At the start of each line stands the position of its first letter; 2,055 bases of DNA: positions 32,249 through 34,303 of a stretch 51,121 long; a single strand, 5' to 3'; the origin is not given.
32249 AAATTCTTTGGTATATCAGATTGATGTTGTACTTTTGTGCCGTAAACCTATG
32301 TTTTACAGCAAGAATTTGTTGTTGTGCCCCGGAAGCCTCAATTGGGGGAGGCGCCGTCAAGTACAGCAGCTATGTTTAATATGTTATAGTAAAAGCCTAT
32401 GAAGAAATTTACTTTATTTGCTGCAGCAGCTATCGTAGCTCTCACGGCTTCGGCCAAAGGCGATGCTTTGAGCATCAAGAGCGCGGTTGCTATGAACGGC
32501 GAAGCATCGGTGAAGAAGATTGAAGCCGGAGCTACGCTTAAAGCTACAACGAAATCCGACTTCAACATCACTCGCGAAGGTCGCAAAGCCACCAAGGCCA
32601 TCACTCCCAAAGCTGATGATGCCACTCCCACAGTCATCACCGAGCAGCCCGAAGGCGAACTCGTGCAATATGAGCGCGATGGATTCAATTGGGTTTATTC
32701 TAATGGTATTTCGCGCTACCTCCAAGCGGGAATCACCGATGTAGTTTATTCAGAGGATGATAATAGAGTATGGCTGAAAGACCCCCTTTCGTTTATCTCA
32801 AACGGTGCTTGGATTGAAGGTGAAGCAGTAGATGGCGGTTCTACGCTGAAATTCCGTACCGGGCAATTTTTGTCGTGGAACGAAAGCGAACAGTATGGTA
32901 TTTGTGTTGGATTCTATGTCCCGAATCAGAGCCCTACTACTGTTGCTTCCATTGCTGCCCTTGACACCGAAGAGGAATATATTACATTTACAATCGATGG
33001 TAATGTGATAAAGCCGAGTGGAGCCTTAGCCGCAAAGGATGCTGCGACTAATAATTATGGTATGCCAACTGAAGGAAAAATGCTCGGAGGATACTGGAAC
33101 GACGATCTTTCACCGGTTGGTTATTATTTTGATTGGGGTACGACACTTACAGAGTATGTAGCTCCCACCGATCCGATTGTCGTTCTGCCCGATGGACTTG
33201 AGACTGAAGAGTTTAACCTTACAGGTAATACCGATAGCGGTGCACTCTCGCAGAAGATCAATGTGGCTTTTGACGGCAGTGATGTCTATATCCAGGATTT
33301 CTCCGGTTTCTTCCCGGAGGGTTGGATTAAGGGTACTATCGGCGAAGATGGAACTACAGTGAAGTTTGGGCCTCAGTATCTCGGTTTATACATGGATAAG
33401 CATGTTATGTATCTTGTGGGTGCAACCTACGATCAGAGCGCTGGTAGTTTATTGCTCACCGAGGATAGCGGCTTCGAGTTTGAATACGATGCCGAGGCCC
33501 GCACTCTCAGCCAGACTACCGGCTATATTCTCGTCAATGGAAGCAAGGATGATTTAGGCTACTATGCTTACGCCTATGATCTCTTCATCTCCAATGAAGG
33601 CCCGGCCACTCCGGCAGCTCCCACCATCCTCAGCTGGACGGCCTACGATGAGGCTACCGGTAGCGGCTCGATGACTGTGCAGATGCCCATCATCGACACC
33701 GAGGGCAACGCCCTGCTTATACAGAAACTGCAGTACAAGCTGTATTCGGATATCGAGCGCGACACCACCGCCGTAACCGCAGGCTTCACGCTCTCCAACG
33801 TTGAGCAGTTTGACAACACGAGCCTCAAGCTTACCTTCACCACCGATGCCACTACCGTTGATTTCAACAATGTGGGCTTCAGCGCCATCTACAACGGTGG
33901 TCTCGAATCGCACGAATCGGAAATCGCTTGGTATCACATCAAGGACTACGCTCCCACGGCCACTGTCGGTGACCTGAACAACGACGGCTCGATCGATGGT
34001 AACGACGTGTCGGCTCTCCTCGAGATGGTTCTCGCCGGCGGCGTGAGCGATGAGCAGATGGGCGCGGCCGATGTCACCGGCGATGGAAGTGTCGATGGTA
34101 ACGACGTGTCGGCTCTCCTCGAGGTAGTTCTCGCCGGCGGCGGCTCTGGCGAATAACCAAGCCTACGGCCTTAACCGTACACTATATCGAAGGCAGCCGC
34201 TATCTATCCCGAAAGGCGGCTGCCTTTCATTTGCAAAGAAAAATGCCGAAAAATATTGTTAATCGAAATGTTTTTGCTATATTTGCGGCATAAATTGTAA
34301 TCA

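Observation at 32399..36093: Paralogous secreted proteins with swapped C-terminal address tags: dockerin-like (G) versus T9SS sorting domain (H)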

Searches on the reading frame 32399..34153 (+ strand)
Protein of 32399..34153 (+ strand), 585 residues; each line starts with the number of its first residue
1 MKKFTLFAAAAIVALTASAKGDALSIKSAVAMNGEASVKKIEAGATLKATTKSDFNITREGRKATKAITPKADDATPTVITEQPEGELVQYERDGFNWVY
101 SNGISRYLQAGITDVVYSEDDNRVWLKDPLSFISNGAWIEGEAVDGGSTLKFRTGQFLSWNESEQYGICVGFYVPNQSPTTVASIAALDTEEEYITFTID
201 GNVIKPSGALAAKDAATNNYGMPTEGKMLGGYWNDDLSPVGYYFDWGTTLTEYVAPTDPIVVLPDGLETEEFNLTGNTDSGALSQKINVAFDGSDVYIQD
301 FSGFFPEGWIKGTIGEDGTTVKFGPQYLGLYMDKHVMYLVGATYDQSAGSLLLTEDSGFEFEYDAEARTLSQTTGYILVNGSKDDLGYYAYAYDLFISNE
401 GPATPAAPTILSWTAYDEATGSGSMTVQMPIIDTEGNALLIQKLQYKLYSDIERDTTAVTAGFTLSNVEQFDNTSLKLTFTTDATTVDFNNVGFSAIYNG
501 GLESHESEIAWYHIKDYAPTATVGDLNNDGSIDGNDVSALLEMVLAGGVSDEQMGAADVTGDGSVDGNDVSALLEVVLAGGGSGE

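Call 4: search_protein_families(library=pfam, proteins=[window:32399-34153:+], max_evalue=1)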
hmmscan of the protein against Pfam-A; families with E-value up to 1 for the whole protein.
window:32399-34153:+ (585 aa): 4 families
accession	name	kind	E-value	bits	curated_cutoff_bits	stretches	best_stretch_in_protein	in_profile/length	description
PF00404.24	Dockerin_1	-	2.9e-08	34.2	22.9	1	524-573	2-52/57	Dockerin type I domain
PF13499.12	EF-hand_7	-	0.026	15.3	30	1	525-571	12-63/67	EF-hand domain pair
PF13405.12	EF-hand_6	-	0.1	12.9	25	0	525-542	10-27/30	EF-hand domain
PF00036.39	EF-hand_1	-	0.13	12.3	25.4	0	525-542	10-27/29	EF hand domain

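Call 5: search_protein_families(library=ncbifam, proteins=[window:32399-34153:+], max_evalue=1)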
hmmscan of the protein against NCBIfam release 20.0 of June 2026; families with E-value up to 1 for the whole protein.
window:32399-34153:+ (585 aa): 2 families
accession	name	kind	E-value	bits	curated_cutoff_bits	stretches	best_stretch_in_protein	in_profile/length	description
NF041540.1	dockerin_GC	domain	0.015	15.7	29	1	524-575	10-61/67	GC-type dockerin domain-anchored protein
NF005867.0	PRK07804.1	equivalog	0.86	7.8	639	1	25-78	93-146/548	L-aspartate oxidase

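Call 12: find_homologous_proteins(query=window:32399-34153:+)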
Query window:32399-34153:+ (585 aa): 28 proteins with E <= 0.001 among 8000 candidates.
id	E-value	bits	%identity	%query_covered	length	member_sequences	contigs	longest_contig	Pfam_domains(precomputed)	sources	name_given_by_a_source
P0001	0.0e+0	1304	100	100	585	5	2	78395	PF00404.25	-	-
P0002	1.9e-291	986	79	100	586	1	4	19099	PF00404.25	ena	-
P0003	9.2e-162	558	50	99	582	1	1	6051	PF00404.25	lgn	-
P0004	7.3e-53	198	31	68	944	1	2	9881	-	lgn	-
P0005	2.1e-44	170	29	76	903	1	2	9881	-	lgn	-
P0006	1.1e-40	158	30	67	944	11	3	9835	-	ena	-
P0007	5.2e-40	156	32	94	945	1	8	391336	-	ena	-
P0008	7.3e-40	155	30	68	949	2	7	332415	-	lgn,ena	-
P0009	1.4e-39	154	31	77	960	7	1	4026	-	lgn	-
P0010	9.0e-38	148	25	86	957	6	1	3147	-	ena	-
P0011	1.5e-24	105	27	88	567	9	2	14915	-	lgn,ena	-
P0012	1.6e-21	95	29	34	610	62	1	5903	-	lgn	-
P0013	4.7e-21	93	26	74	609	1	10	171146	-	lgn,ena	-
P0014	2.0e-20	91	27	75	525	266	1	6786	-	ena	-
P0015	7.3e-20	89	32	24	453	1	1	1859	-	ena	-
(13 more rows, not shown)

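Call 17: find_encoding_contigs(protein=P0003, flank=10000, max_places=4)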
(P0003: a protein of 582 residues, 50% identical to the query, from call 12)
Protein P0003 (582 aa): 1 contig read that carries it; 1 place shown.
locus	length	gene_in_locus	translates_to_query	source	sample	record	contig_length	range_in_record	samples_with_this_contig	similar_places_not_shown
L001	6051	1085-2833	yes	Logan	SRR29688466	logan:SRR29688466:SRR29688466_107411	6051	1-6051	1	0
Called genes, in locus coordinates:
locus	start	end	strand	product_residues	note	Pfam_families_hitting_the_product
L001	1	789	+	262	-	?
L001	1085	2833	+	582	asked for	PF00404:Dockerin_1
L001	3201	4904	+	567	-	-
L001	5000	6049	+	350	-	?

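Call 18: find_encoding_contigs(protein=P0002, flank=10000, max_places=4)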
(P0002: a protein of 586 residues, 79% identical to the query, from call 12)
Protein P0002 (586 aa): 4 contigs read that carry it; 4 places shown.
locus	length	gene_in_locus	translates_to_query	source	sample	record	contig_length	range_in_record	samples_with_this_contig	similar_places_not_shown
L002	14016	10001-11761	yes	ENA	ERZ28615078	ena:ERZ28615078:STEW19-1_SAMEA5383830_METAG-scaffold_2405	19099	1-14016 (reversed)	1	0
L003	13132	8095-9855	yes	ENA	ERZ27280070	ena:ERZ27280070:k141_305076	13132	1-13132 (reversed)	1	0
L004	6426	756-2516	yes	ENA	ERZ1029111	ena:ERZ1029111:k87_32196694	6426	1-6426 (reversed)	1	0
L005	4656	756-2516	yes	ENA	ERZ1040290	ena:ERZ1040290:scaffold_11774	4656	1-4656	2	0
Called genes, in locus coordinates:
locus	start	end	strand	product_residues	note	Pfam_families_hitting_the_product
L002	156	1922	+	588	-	-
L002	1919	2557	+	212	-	-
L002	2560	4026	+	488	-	PF14900:DUF4493, PF19190:BACON_2, PF13004:BACON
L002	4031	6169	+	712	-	PF14900:DUF4493, PF13201:PCMD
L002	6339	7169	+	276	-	-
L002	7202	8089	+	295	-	-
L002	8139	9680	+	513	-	-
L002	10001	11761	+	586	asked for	PF00404:Dockerin_1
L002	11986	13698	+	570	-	-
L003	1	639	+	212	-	?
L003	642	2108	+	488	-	PF14900:DUF4493, PF19190:BACON_2, PF13004:BACON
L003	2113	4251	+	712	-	PF14900:DUF4493, PF13201:PCMD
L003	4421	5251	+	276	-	-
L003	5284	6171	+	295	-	-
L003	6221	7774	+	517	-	PF13201:PCMD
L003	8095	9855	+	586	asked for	PF00404:Dockerin_1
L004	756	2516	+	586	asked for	PF00404:Dockerin_1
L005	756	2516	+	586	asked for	PF00404:Dockerin_1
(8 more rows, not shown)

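Call 19: find_encoding_contigs(protein=P0010, flank=10000, max_places=4)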
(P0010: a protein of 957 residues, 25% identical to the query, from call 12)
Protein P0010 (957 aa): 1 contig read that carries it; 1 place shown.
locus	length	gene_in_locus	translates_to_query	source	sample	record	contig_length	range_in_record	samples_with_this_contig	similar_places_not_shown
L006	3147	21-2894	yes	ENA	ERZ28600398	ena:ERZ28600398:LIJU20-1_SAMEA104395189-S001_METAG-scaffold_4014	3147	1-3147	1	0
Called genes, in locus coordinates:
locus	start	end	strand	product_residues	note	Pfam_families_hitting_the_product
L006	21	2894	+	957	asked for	-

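Call 64: predict_structure(alignment_id=A3)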
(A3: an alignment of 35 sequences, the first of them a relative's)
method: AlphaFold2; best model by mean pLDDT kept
length: 585 residues; sequences in the alignment: 35
mean_pLDDT: 79.5   pTM: 0.67
mean pLDDT of the five models: 79.5, 79.3, 78.7, 78.6, 76.1
residues with pLDDT >= 90: 263; 70-90: 178; 50-70: 53; < 50: 91
segments of 3 or more residues with pLDDT < 50: 1-72, 453-461, 517-520, 582-585
pLDDT, mean of each block of 10 residues (from residue 1): 39 37 34 34 30 35 41 73 97 87 78 95 95 94 96 97 95 78 75 95 87 55 81 92 86 92 97 91 92 97 93 98 96 91 91 95 94 94 87 92 92 82 83 88 86 51 63 65 63 90 91 63 75 88 86 83 90 83 45
secondary structure, 60 per line:
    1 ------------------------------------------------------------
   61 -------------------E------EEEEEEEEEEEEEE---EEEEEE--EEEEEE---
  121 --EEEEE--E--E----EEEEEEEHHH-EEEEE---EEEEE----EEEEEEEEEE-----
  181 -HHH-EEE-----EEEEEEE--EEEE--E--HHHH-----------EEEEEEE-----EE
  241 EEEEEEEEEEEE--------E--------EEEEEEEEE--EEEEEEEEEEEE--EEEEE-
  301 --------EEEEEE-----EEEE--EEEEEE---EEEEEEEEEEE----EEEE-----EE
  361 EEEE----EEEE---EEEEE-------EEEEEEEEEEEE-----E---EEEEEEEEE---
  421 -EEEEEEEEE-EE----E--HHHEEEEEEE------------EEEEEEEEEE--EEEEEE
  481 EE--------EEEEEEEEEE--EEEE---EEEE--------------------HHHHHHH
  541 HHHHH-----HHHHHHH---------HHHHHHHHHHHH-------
elements in order: E87-100 E104-109 E112-117 E123-127 E138-144 E149-153 E157-161 E166-175 E186-188 E194-200 E203-206 H212-215 E227-233 E239-252 E270-278 E281-292 E295-299 E309-314 E320-323 E326-331 E335-345 E350-353 E359-364 E369-372 E376-380 E388-399 E409-417 E422-430 E444-450 E463-472 E475-482 E491-500 E503-506 E510-513 H534-545 H551-557 H567-578

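Call 71: fold_search(model_id=the predicted structure, library=pdb)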
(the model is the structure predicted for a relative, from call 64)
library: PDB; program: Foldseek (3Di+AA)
matches with E <= 10: 1682; with E <= 0.001: 1
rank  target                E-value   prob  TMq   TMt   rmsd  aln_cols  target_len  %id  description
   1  9djt_B                9.7e-04  0.15  0.09  0.07  23.8       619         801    9  Ternary complex structure of Cereblon-DDB1 bound to WIZ(ZF7) and the molecular glue WIZ-5 (released 2024-11-27)
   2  4igb_A                6.8e-03  0.16  0.10  0.13  22.1       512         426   10  Crystal structure of the N-terminal domain of the Streptococcus gordonii adhesin Sgo0707 (released 2013-06-05)
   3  8sgn_G                7.9e-03  0.13  0.10  0.13  22.5       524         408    9  Crystal structure of Epstein-Barr virus glycoprotein 350 (gp350) in complex with Cy651H02, a monoclonal antibody isola (released 2024-04-17)
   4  7kqy_A                8.8e-03  0.80  0.14  0.27  13.0       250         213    9  Crystal Structure and Characterization of Human Heavy-Chain only Antibodies reveals a novel, stable dimeric structure  (released 2020-12-16)
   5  9sai_A                1.1e-02  0.11  0.10  0.08  23.5       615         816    7  Ternary PROTAC-mediated complex consisting of Cereblon, DDB1 and BRD4-BD1, non-covalently linked by JQ1-AcN (released 2025-10-29)
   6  6k7o_B                1.5e-02  0.84  0.15  0.31  12.7       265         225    7  Complex structure of LILRB4 and h128-3 antibody (released 2019-07-03)
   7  5fqd_A                1.5e-02  0.08  0.09  0.07  23.4       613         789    7  Structural basis of Lenalidomide induced CK1a degradation by the crl4crbn ubiquitin ligase (released 2016-02-24)
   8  9dwv_A                1.5e-02  0.06  0.08  0.07  23.7       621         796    8  Ternary complex of CRBN-DDB1-PPIL4 RRM domain with FPFT-2216 (released 2025-08-06)
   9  4iml_A                1.8e-02  0.77  0.14  0.29  10.7       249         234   12  CrossFab binding to human Angiopoietin 2 (released 2013-04-17)
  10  9e78_1I               2.1e-02  0.06  0.09  0.08  38.1       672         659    9  48-nm repeat of the Leishmania tarentolae doublet microtubule (released 2025-03-12)
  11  1dn0_B                2.2e-02  0.63  0.15  0.31  11.9       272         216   10  STRUCTURE OF THE FAB FRAGMENT FROM A HUMAN IGM COLD AGGLUTININ (released 2001-01-24)
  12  9n5h_B                2.2e-02  0.54  0.13  0.27  14.7       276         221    8  Endogenous Pfs230D1-6 in complex with RUPA-97, LMIV230-01, and 2A2 Fab domains (released 2025-10-15)
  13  1n26_A                2.2e-02  0.20  0.10  0.16  22.1       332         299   10  Crystal Structure of the extra-cellular domains of Human Interleukin-6 Receptor alpha chain (released 2002-12-18)
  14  4fq1_L                2.7e-02  0.92  0.19  0.39   8.2       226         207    8  Crystal Structure of PGT121 Fab (released 2012-11-14)
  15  4yc2_H                2.7e-02  0.44  0.15  0.26  12.1       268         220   10  Crystal structure of the stabilized inner domain of clade A/E HIV-1 gp120 from E. coli in complex with the antibody A3 (released 2016-03-02)
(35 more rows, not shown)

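Call 87: search_protein_families(library=ncbifam, proteins=[P0007], max_evalue=0.1)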
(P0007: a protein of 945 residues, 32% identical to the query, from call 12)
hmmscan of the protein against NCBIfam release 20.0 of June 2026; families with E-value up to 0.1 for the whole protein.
P0007 (945 aa): 0 families

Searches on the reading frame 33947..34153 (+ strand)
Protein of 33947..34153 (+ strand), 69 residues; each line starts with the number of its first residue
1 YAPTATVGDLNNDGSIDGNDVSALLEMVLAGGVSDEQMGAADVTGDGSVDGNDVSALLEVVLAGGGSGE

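Call 34: find_homologous_proteins(query=window:33947-34153:+, max_evalue=0.01)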
Query seq(69 aa) (69 aa): 9 proteins with E <= 0.01 among 17 candidates.
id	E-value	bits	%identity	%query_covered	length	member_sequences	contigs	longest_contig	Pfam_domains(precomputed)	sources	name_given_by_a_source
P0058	9.7e-20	88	80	88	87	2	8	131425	PF00404.25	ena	-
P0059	4.7e-19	85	75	91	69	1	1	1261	PF00404.25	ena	-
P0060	1.5e-17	81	82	81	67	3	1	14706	PF00404.25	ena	-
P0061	4.4e-16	76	71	86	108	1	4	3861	PF00404.25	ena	-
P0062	7.6e-16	75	77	83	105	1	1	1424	PF00404.25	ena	-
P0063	8.3e-16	75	69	90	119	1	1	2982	PF00404.25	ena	-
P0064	4.8e-14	70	70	83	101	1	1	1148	PF00404.25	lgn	-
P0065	4.4e-9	54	72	68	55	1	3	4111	-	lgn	-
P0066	1.3e-4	40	79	42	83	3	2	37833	-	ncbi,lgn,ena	-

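Call 36: find_encoding_contigs(protein=P0058, flank=10000, max_places=3)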
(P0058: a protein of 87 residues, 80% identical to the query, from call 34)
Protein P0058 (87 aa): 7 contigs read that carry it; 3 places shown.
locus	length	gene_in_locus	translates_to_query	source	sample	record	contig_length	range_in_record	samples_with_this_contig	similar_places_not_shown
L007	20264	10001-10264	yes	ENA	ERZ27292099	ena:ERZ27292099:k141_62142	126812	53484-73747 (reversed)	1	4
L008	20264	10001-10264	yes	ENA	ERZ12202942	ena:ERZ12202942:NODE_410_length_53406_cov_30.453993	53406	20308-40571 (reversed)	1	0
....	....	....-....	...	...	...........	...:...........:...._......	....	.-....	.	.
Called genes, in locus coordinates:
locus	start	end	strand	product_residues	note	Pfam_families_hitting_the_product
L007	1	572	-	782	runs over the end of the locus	PF00912:Transgly, PF28500:PBP_middle, PF00905:Transpeptidase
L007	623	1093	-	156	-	PF14109:GldH_lipo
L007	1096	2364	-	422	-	PF04468:PSP1, PF28472:PSP1_3rd, PF28473:YaaT_C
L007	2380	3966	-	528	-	PF12072:RNase_Y_N, PF00013:KH_1, PF08668:HDOD (faint), PF01966:HD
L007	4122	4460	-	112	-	PF05164:ZapA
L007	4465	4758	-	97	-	-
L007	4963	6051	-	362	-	-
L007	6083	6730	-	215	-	PF02525:Flavodoxin_2, PF03358:FMN_red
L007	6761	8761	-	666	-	PF14508:GH97_N, PF10566:Glyco_hydro_97, PF14509:GH97_C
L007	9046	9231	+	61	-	PF07927:HicA_toxin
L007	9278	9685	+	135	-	PF01381:HTH_3 (faint)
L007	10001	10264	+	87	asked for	PF00404:Dockerin_1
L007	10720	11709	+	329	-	PF12849:PBP_like_2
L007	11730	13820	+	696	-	PF00082:Peptidase_S8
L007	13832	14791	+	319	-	-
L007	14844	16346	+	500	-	PF07745:Glyco_hydro_53, PF17138:DUF5111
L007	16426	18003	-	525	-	PF20329:DUF6624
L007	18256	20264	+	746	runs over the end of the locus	-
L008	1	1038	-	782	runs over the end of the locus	PF00912:Transgly, PF28500:PBP_middle, PF00905:Transpeptidase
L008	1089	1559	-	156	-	PF14109:GldH_lipo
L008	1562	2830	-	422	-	PF04468:PSP1, PF28472:PSP1_3rd, PF28473:YaaT_C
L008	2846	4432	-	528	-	PF12072:RNase_Y_N, PF00013:KH_1, PF08668:HDOD (faint), PF01966:HD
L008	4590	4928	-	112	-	PF05164:ZapA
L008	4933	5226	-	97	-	-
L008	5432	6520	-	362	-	-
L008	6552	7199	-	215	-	PF02525:Flavodoxin_2, PF03358:FMN_red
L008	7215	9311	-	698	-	PF14508:GH97_N, PF10566:Glyco_hydro_97, PF14509:GH97_C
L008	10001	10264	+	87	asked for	PF00404:Dockerin_1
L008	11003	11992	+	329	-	PF12849:PBP_like_2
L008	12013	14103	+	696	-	PF00082:Peptidase_S8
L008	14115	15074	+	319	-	-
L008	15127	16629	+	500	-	PF07745:Glyco_hydro_53, PF17138:DUF5111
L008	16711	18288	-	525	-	PF20329:DUF6624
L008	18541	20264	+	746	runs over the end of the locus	-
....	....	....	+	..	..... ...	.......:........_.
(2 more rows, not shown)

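Call 37: find_encoding_contigs(protein=P0060, flank=8000, max_places=2)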
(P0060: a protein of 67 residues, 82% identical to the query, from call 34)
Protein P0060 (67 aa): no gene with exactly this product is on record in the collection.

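Call 87: search_protein_families(library=ncbifam, proteins=[L007:14844-16343:+, L007:11730-13817:+], max_evalue=0.1)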
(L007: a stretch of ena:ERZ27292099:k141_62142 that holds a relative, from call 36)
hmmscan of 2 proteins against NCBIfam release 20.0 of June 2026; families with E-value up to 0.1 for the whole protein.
L007:14844-16343:+ (500 aa): 0 families

L007:11730-13817:+ (696 aa): 8 families
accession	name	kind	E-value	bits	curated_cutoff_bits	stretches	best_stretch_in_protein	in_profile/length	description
TIGR03921.1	T7SS_mycosin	equivalog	4e-11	42.6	278.75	1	535-637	192-294/353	type VII secretion-associated serine protease mycosin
NF033595.1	denti_PrtP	equivalog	3.1e-10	39.3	300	1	524-628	413-502/606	dentilisin complex serine proteinase subunit PrtP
NF040809.1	germ_prot_CspBA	exception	1.2e-09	36.4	1250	1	105-327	631-846/1099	bifunctional germination protease/germinant receptor pseudoprotease CspBA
NF040808.2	CspC_non_triad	exception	5.1e-09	35.1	675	1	122-332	90-304/556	bile acid germinant receptor pseudoprotease CspC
TIGR04183.1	Por_Secre_tail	domain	6.2e-07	29.3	23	1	642-694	15-71/72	T9SS type A sorting domain-containing protein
TIGR03895.1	protease_PatA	subfamily_domain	0.0014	17.5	421.05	0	248-338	43-131/606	PatA/PatG family cyanobactin maturation protease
NF051851.1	AtpSerPepEprS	equivalog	0.004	15.2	1700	1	564-629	297-364/988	autotransporter serine peptidase EprS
NF033708.1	T9SS_Cterm_ChiA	domain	0.03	14.2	40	1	651-690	5-48/55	T9SS sorting signal type C domain-containing protein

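Call 97: find_related_loci(query=A5, collection=metagenome_contigs, flank=10000)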
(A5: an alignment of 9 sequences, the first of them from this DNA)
Query A5 (58 aa) in metagenome_contigs; peptide patterns used: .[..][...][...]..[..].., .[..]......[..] (x = any residue, [..] = any of these).
600 stretches matched a pattern (row limit reached: there are more); 10 encode a relative of the query (tblastn E <= 1e-3); 10 distinct loci.
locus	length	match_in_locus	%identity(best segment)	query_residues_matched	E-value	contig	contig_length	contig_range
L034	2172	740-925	45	1-55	2e-10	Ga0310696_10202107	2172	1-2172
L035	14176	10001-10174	43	1-58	5e-10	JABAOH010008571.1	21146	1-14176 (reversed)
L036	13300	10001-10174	41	1-58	2e-9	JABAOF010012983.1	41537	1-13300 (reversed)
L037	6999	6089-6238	45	2-57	2e-7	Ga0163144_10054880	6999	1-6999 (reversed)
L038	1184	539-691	42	2-58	2e-7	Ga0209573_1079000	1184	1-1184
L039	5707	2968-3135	36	1-55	5e-6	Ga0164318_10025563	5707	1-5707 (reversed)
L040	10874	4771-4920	40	1-52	5e-6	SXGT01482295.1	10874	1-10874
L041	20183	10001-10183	38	1-56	1e-5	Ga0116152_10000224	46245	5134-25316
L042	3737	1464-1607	43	1-51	1e-5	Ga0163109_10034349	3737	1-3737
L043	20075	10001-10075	60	2-58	3e-5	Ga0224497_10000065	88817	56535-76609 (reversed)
